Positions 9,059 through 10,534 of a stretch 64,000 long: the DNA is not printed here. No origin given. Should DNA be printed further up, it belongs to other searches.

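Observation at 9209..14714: RNA end-healing and sealing cassette (HD-Pnk + Rnl ligase + small Hen1-like methyltransferase) in one operon with queC and a c-di-GMP receptor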

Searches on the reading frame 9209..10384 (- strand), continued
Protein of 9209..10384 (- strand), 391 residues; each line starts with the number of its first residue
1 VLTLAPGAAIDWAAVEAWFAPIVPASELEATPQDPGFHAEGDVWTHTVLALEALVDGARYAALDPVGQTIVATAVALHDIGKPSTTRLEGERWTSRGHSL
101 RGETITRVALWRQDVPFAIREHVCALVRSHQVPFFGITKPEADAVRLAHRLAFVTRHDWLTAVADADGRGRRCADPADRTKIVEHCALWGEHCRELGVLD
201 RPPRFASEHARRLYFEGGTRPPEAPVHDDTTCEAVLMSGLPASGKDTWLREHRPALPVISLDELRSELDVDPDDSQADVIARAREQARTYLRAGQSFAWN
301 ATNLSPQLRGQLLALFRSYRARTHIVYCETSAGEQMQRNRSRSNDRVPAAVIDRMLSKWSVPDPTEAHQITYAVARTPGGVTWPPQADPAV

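Call 55: get_annotated_region(hit=H8, flank=5000)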
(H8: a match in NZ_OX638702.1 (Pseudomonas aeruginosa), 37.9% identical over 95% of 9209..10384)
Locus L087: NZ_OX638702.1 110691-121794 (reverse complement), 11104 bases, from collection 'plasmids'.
description: Pseudomonas aeruginosa strain 4782MK isolate 4782MK plasmid p4782_002, complete sequence
organism: Pseudomonas aeruginosa (NCBI taxid 287)
taxonomy: Bacteria; Pseudomonadota; Gammaproteobacteria; Pseudomonadales; Pseudomonadaceae; Pseudomonas; Pseudomonas aeruginosa
host: -; source: Homo sapiens,blood; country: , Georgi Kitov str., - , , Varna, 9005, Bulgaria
typing (MOB-suite, as given by PLSDB): non-mobilizable
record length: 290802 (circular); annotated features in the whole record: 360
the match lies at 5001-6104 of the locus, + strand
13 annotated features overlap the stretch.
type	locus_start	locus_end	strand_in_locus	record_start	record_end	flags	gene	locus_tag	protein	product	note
CDS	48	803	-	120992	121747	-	istB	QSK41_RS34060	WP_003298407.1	IS21-like element helper ATPase IstB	-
CDS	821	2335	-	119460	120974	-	istA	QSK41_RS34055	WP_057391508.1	IS21 family transposase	-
CDS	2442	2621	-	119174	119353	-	-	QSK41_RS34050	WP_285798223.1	hypothetical protein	-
CDS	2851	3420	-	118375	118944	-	-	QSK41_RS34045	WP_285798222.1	hypothetical protein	-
CDS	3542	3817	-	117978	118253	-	-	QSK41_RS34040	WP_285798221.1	hypothetical protein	-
CDS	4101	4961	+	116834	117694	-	-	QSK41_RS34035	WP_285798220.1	RNA ligase family protein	-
CDS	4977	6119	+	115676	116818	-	-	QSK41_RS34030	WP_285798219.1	AAA family ATPase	-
CDS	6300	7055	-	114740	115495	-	istB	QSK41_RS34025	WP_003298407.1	IS21-like element helper ATPase IstB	-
CDS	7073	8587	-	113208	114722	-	istA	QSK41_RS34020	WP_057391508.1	IS21 family transposase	-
CDS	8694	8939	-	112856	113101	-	-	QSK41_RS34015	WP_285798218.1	hypothetical protein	-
CDS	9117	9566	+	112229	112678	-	-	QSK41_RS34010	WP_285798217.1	hypothetical protein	-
CDS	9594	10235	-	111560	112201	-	-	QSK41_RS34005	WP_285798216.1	SOS response-associated peptidase family protein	GO:0006974 - DNA damage response [Evidence IEA]; GO:0018142 - protein-DNA covalent cross-linking [Evidence IEA]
CDS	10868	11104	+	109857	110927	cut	-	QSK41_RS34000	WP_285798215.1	hypothetical protein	-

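Call 56: get_annotated_region(hit=H5, flank=5000)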
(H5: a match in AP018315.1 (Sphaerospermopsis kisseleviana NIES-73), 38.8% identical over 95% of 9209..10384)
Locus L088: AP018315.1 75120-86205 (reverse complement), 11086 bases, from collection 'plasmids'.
description: Sphaerospermopsis kisseleviana NIES-73 plasmid plasmid1 DNA, complete genome
organism: Sphaerospermopsis kisseleviana NIES-73 (NCBI taxid 1973480)
taxonomy: Bacteria; Cyanobacteriota; Cyanophyceae; Nostocales; Aphanizomenonaceae; Sphaerospermopsis; Sphaerospermopsis kisseleviana; Sphaerospermopsis kisseleviana NIES-73
host: -; source: -; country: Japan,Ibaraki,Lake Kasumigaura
typing (MOB-suite, as given by PLSDB): conjugative; replicon rep_cluster_1696,rep_cluster_89; relaxase MOBP; mating-pair formation MPF_T
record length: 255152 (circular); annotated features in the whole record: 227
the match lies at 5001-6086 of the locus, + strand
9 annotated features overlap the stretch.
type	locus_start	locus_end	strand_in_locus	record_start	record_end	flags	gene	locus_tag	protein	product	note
CDS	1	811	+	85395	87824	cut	-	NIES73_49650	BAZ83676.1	recombination factor protein RarA/unknown domain fusion protein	-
CDS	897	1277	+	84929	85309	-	-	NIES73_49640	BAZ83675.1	hypothetical protein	-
CDS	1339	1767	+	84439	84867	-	-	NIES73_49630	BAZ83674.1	hypothetical protein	-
CDS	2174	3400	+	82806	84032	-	-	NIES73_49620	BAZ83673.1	hypothetical protein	-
CDS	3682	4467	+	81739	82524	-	-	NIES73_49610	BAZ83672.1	hypothetical protein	-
CDS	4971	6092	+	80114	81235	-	-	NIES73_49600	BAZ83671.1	hypothetical protein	-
CDS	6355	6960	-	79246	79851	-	-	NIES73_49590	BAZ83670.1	hypothetical protein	-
CDS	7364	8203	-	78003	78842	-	-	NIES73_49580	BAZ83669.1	hypothetical protein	-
CDS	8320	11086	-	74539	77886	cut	-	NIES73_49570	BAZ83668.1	putative helicase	-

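Call 57: get_annotated_region(hit=H32, flank=6000)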
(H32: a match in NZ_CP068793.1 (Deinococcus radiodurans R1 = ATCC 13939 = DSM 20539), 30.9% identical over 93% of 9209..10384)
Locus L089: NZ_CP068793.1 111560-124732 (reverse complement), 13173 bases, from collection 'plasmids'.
description: Deinococcus radiodurans R1 = ATCC 13939 = DSM 20539 strain R1 plasmid pMP1, complete sequence
organism: Deinococcus radiodurans R1 = ATCC 13939 = DSM 20539 (NCBI taxid 243230)
taxonomy: Bacteria; Deinococcota; Deinococci; Deinococcales; Deinococcaceae; Deinococcus; Deinococcus radiodurans; Deinococcus radiodurans R1 = ATCC 13939 = DSM 20539
host: -; source: cell culture,Orsay; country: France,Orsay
typing (MOB-suite, as given by PLSDB): mobilizable; relaxase MOBP
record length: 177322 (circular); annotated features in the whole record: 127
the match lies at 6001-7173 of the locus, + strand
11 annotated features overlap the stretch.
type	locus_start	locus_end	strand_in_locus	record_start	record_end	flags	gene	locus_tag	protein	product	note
CDS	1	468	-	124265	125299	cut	-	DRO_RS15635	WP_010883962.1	site-specific integrase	GO:0015074 - DNA integration [Evidence IEA]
CDS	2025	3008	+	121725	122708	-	-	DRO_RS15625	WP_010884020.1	IS4-like element ISDra1 family transposase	GO:0006313 - DNA transposition [Evidence IEA]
CDS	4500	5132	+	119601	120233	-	-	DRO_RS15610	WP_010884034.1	RNA ligase family protein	-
CDS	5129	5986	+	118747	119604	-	-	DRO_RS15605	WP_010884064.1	TIGR02452 family protein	-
CDS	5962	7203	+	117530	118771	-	-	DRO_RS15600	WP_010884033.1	AAA family ATPase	-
CDS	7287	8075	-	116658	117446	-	-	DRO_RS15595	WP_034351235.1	alpha/beta fold hydrolase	-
CDS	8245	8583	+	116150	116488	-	-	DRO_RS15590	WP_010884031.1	hypothetical protein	-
CDS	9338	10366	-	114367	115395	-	-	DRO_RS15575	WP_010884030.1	RNA ligase (ATP)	-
CDS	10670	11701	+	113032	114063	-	-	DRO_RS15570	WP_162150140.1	GGDEF domain-containing protein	-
CDS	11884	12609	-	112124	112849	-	-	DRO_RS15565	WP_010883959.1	Dps family protein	-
CDS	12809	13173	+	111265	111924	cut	radS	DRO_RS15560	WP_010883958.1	two-component system sensor histidine kinase RadS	-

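Call 64: search_protein_families(library=pfam, proteins=[L071:4890-6137:+, L071:4285-4800:+, L063:5213-5770:+, L077:5463-6713:+, L070:4993-6051:+, L076:3987-5888:+, L058:6178-7071:-, L061:3214-6114:-, L017:1538-6535:+], max_evalue=0.001)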
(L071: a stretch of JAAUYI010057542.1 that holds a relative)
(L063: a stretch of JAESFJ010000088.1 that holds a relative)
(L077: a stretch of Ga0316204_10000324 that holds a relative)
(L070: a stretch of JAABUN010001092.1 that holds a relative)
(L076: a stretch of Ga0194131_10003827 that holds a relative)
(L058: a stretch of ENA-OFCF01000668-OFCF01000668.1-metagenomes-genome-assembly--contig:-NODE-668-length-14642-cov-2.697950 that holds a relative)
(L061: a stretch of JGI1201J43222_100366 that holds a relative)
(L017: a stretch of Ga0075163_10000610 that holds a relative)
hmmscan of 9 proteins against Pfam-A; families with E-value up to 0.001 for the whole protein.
L071:4890-6137:+ (416 aa): 1 family
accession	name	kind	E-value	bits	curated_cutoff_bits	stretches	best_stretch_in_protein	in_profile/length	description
PF00078.32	RVT_1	-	1.1e-19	71.4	29.6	1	20-221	34-205/205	Reverse transcriptase (RNA-dependent DNA polymerase)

L071:4285-4800:+ (172 aa): 0 families

L063:5213-5770:+ (186 aa): 1 family
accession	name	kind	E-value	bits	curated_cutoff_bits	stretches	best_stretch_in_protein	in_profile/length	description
PF06736.16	TMEM175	-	4.1e-29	101.4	25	1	52-130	1-82/88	Endosomal/lysosomal potassium channel TMEM175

L077:5463-6713:+ (417 aa): 0 families

L070:4993-6051:+ (353 aa): 10 families
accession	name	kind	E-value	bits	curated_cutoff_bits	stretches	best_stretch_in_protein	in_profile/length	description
PF13460.12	NAD_binding_10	-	3e-29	102.6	27.2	1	64-205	1-146/184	NAD(P)H-binding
PF01370.27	Epimerase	-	3.5e-26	92.5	20.9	1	60-265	1-240/240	NAD dependent epimerase/dehydratase family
PF05368.20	NmrA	-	2.9e-22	80.1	27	1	58-283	3-234/298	NmrA-like family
PF01073.25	3Beta_HSD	-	1.9e-18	66.9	22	1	61-172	1-120/280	3-beta hydroxysteroid dehydrogenase/isomerase family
PF07993.18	NAD_binding_4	-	3.2e-09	36.7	20.1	0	62-157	1-125/258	Male sterility protein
PF04321.23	RmlD_sub_bind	-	5e-09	36.1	27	1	59-285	2-233/287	RmlD substrate binding domain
PF16363.11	GDP_Man_Dehyd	-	2.6e-08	34.1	27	1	61-167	1-128/332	GDP-mannose 4,6 dehydratase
PF02254.24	TrkA_N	-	1.8e-06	28.7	23.8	1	65-133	5-71/116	TrkA-N domain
PF02719.21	Polysacc_synt_2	-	0.00012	21.8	20.2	1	60-169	1-129/293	Polysaccharide biosynthesis protein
PF00106.31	adh_short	-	0.00085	19.3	26.6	0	59-132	2-81/195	short chain dehydrogenase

L076:3987-5888:+ (634 aa): 2 families
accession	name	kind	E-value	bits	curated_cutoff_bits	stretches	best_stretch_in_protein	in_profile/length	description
PF13519.12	VWA_2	-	3.7e-09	37.6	27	1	95-195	2-102/107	von Willebrand factor type A domain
PF07584.16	BatA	-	4.2e-08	33.9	25.9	1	9-81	6-76/77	Aerotolerance regulator N-terminal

L058:6178-7071:- (298 aa): 1 family
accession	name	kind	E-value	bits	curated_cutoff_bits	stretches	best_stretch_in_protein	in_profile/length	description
PF01145.31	Band_7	-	1.7e-34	119.8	23.6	1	40-214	2-174/176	SPFH domain / Band 7 family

L061:3214-6114:- (967 aa): 10 families
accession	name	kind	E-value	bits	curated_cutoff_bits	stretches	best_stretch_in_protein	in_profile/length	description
PF00069.31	Pkinase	-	4.7e-39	134.8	31.7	1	22-260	1-224/263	Protein kinase domain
PF07714.23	PK_Tyr_Ser-Thr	-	3.5e-18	66.3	23.1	1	24-233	3-205/258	Protein tyrosine and serine/threonine kinase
PF05729.18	NACHT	-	1.2e-11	45.2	26.7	1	458-607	2-161/167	NACHT domain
PF03109.22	ABC1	-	4e-09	36.4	22.9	1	71-180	109-219/244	ABC1 atypical kinase-like domain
PF24883.2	NPHP3_N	-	5.4e-05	23.9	24.8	0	522-575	112-164/164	Nephrocystin 3, N-terminal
PF01636.29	APH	-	7.5e-05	23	23.2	0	145-175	167-197/239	Phosphotransferase enzyme family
PF06293.20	Kdo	-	8.1e-05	22.6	21.3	1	61-176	47-170/207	Lipopolysaccharide kinase (Kdo/WaaP) family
PF13401.12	AAA_22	-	0.00015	22.5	27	0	455-558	4-104/130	AAA domain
PF17667.7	Pkinase_fungal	-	0.00019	20.7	24.1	1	135-201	294-360/387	Fungal protein kinase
PF13191.12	AAA_16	-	0.00023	22.2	32.6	0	453-490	21-62/167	AAA ATPase domain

L017:1538-6535:+ (1666 aa): 7 families
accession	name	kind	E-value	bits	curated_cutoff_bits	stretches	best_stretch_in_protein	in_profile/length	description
PF00092.34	VWA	-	1.5e-23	84.3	23.8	1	1222-1381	2-172/174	von Willebrand factor type A domain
PF13519.12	VWA_2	-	3.5e-23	82.7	27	2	1223-1324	2-107/107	von Willebrand factor type A domain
PF07090.17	GATase1_like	-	2.9e-13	50.4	27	1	1406-1484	163-242/247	Putative glutamine amidotransferase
PF13768.12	VWA_3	-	2.7e-11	44.2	27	1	1222-1369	3-154/155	von Willebrand factor type A domain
PF09967.15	DUF2201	-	2.1e-06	28.3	26.4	0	872-954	2-80/123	VWA-like domain (DUF2201)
PF24157.1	DUF7408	-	6.1e-05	23.5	27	0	1120-1220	12-98/174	Domain of unknown function (DUF7408)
PF11775.14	CobT_C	-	0.00088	19.4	21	0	1209-1253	2-46/220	Cobalamin biosynthesis protein CobT VWA domain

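Call 71: search_protein_families(library=pfam, proteins=[L083:4083-4778:+, L083:5171-5857:+, L083:8034-8657:+, L083:8808-9245:+, L083:10077-10583:+, L083:2519-3196:-, L083:880-2265:-, L083:198-824:-], max_evalue=0.001)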
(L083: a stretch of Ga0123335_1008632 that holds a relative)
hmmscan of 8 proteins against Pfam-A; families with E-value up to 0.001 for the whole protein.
L083:4083-4778:+ (231 aa): 0 families

L083:5171-5857:+ (228 aa): 7 families
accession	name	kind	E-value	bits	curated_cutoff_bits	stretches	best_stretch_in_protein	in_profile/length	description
PF08241.18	Methyltransf_11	-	2.7e-15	57.2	21.2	1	85-175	1-88/95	Methyltransferase domain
PF08242.18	Methyltransf_12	-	9.3e-14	52.4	30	1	85-172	1-90/98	Methyltransferase domain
PF13649.12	Methyltransf_25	-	1e-13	52.2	27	1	85-175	2-94/97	Methyltransferase domain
PF13847.12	Methyltransf_31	-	4e-13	49.7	27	1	84-194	7-123/145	Methyltransferase domain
PF13489.12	Methyltransf_23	-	1.1e-12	48.4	27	1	81-191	23-127/164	Methyltransferase domain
PF07021.18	MetW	-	4e-05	23.8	21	1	84-183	17-110/193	Methionine biosynthesis protein MetW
PF01209.24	Ubie_methyltran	-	5.6e-05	23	20.1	1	71-176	38-145/233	ubiE/COQ5 methyltransferase family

L083:8034-8657:+ (207 aa): 1 family
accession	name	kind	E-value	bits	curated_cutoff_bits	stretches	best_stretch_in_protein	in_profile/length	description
PF00227.31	Proteasome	-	0.00015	21.9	22.4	0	138-194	128-187/189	Proteasome subunit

L083:8808-9245:+ (145 aa): 0 families

L083:10077-10583:+ (168 aa): 0 families

L083:2519-3196:- (225 aa): 1 family
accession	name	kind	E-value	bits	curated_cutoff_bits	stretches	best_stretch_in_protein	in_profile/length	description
PF01453.30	B_lectin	-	3.1e-06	28.1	32.4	0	62-106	22-67/105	D-mannose binding lectin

L083:880-2265:- (461 aa): 2 families
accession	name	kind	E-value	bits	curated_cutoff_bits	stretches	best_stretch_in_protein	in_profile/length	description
PF02518.31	HATPase_c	-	6.6e-20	72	26.4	1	346-452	2-110/111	Histidine kinase-, DNA gyrase B-, and HSP90-like ATPase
PF14501.12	HATPase_c_5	-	1.6e-06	28.4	22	1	350-440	6-93/102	GHKL domain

L083:198-824:- (208 aa): 2 families
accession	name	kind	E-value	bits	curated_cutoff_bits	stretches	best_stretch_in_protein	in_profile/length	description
PF00072.30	Response_reg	-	1.9e-16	60.7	30.2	1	7-119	2-110/111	Response regulator receiver domain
PF00196.25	GerE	-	2.2e-06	27.6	23.5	1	147-199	2-54/57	Bacterial regulatory proteins, luxR family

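Call 72: find_homologous_proteins(query=L083:5171-5857:+, max_evalue=0.00001)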
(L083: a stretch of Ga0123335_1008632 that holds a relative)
Query L083:5171-5857:+ (228 aa): 2986 proteins with E <= 0.00001 among 3306 candidates; the best 120 are listed.
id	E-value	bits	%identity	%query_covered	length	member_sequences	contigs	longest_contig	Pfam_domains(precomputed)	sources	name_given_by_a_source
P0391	2.4e-143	493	100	100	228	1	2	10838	PF13847.13,PF13489.13,PF13649.13,PF08241.19,PF08242.19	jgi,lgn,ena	-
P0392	8.1e-123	426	86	100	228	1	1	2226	PF13847.13,PF13489.13,PF13649.13,PF01209.25,PF08241.19,PF08242.19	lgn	-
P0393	7.6e-76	273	56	100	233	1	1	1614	PF13847.13,PF13489.13,PF13649.13,PF08241.19,PF08242.19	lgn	-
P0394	7.6e-72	260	54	100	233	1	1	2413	PF13847.13,PF13489.13,PF13649.13,PF08241.19,PF08242.19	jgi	jgi:ubiquinone/menaquinone biosynthesis C-methylase UbiE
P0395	9.0e-72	259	54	100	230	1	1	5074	PF13847.13,PF13489.13,PF13649.13,PF08241.19,PF08242.19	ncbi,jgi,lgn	jgi:ubiquinone/menaquinone biosynthesis C-methylase UbiE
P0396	2.8e-71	258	55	100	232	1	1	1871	PF13847.13,PF13489.13,PF13649.13,PF08241.19,PF08242.19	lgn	-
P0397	5.2e-71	257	53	100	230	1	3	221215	PF07021.19,PF13847.13,PF13489.13,PF13649.13,PF08241.19,PF08242.19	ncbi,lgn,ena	-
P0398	5.2e-70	254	53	100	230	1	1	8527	PF07021.19,PF13847.13,PF13489.13,PF13649.13,PF08241.19,PF08242.19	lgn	-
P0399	5.4e-70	254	54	100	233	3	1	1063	PF13847.13,PF13489.13,PF13649.13,PF08241.19,PF08242.19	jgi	jgi:ubiquinone/menaquinone biosynthesis C-methylase UbiE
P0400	7.3e-70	253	52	100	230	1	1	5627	PF13847.13,PF13489.13,PF13649.13,PF01209.25,PF08241.19,PF08242.19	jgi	jgi:ubiquinone/menaquinone biosynthesis C-methylase UbiE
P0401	7.7e-70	253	54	100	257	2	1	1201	PF13847.13,PF13489.13,PF13649.13,PF08241.19,PF08242.19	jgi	-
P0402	1.1e-69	253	54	100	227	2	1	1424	PF13847.13,PF13489.13,PF13649.13,PF01209.25,PF08241.19,PF08242.19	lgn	-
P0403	1.9e-69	252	52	100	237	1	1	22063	PF13847.13,PF13489.13,PF13649.13,PF01209.25,PF08241.19,PF08242.19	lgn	-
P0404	2.8e-69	251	53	100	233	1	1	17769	PF13847.13,PF13489.13,PF13649.13,PF01209.25,PF08241.19,PF08242.19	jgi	jgi:ubiquinone/menaquinone biosynthesis C-methylase UbiE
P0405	6.3e-69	250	52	100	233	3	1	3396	PF13847.13,PF13489.13,PF13649.13,PF01209.25,PF08241.19,PF08242.19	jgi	jgi:ubiquinone/menaquinone biosynthesis C-methylase UbiE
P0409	5.2e-68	247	53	100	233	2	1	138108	PF13847.13,PF13489.13,PF13649.13,PF01209.25,PF08241.19,PF08242.19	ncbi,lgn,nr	ncbi:MAG: class I SAM-dependent methyltransferase [Acidobacteria bacterium]|nr:class I SAM-dependent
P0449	2.0e-65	239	50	100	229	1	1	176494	PF13847.13,PF13489.13,PF13649.13,PF01209.25,PF08241.19,PF08242.19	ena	-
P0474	3.1e-64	235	48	100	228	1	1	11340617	PF13847.13,PF13489.13,PF13649.13,PF01209.25,PF08241.19,PF08242.19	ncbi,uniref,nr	ncbi:class I SAM-dependent methyltransferase [Ktedonosporobacter rubrisoli]|uniref:Class I SAM-depen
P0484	4.9e-64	234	48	100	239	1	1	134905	PF13847.13,PF13489.13,PF13649.13,PF01209.25,PF08241.19,PF08242.19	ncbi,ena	-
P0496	8.1e-64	233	52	98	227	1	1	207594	PF07021.19,PF13847.13,PF13489.13,PF13649.13,PF08241.19,PF08242.19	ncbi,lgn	-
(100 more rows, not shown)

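Call 73: find_encoding_contigs(protein=P0474, flank=5000, max_places=1)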
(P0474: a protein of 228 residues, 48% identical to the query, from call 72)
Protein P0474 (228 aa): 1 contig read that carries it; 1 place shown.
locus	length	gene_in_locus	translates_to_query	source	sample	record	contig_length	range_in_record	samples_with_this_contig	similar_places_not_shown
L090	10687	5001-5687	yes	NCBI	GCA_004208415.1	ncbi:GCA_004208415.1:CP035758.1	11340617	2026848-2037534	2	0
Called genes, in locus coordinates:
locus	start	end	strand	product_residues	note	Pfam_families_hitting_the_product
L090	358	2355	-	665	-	PF03704:BTAD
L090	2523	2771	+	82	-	-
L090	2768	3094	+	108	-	-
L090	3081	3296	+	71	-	-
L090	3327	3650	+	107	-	-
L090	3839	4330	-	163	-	-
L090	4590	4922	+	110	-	-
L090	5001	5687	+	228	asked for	PF01209:Ubie_methyltran (weak), PF13489:Methyltransf_23, PF08241:Methyltransf_11, PF08242:Methyltransf_12, PF13649:Methyltransf_25, PF13847:Methyltransf_31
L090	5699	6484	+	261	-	PF09414:RNA_ligase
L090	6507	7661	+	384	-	PF01966:HD (weak), PF13671:AAA_33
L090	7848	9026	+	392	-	PF04542:Sigma70_r2, PF04545:Sigma70_r4 (weak), PF08281:Sigma70_r4_2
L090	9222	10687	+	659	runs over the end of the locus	PF00144:Beta-lactamase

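Call 74: find_encoding_contigs(protein=P0409, flank=5000, max_places=1)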
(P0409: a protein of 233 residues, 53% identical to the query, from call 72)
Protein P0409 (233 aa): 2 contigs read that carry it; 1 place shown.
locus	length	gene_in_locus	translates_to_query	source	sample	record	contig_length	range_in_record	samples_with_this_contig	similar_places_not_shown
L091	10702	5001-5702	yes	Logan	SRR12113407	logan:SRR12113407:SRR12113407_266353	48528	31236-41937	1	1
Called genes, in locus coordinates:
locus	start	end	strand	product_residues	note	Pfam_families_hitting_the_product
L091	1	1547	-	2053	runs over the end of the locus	-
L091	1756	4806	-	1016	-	PF07719:TPR_2 (faint), PF02163:Peptidase_M50, PF13424:TPR_12 (faint), PF24885:TPR_NPHP3 (faint)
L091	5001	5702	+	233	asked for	PF01209:Ubie_methyltran (faint), PF13489:Methyltransf_23, PF08241:Methyltransf_11, PF08242:Methyltransf_12, PF13649:Methyltransf_25, PF13847:Methyltransf_31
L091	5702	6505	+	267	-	PF09414:RNA_ligase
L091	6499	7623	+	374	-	PF08433:KTI12 (weak), PF13671:AAA_33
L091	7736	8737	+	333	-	PF01073:3Beta_HSD, PF01370:Epimerase, PF02719:Polysacc_synt_2, PF05368:NmrA, PF07993:NAD_binding_4 (faint), PF13460:NAD_binding_10, PF16363:GDP_Man_Dehyd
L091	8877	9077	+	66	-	-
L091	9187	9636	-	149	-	PF00581:Rhodanese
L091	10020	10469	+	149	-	-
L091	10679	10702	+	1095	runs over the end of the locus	PF15902:Sortilin-Vps10 (weak), PF25852:DUF6242_C (faint), PF15902:Sortilin-Vps10 (weak), PF10342:Kre9_KNH (faint)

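Call 75: find_encoding_contigs(protein=P0496, flank=5000, max_places=1)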
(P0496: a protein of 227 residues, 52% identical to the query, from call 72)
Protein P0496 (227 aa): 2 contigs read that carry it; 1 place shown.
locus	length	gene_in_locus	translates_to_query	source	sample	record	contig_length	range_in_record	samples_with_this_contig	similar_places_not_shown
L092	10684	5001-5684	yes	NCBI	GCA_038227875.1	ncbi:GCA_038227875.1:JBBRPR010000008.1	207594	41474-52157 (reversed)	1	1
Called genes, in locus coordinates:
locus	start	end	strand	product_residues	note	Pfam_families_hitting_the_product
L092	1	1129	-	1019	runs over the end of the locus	PF00069:Pkinase, PF07714:PK_Tyr_Ser-Thr, PF17667:Pkinase_fungal (weak), PF13385:Laminin_G_3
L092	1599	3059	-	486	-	PF00884:Sulfatase, PF01663:Phosphodiest (weak), PF16347:SGSH_C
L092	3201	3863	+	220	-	PF13649:Methyltransf_25, PF08241:Methyltransf_11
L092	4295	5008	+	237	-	-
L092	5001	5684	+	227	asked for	PF13489:Methyltransf_23, PF07021:MetW (weak), PF13847:Methyltransf_31, PF08241:Methyltransf_11, PF08242:Methyltransf_12, PF13649:Methyltransf_25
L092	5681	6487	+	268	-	PF09414:RNA_ligase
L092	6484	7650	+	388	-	PF01966:HD, PF13671:AAA_33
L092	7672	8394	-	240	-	-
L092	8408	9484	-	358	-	PF04002:RadC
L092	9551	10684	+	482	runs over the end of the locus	PF13231:PMT_2 (weak)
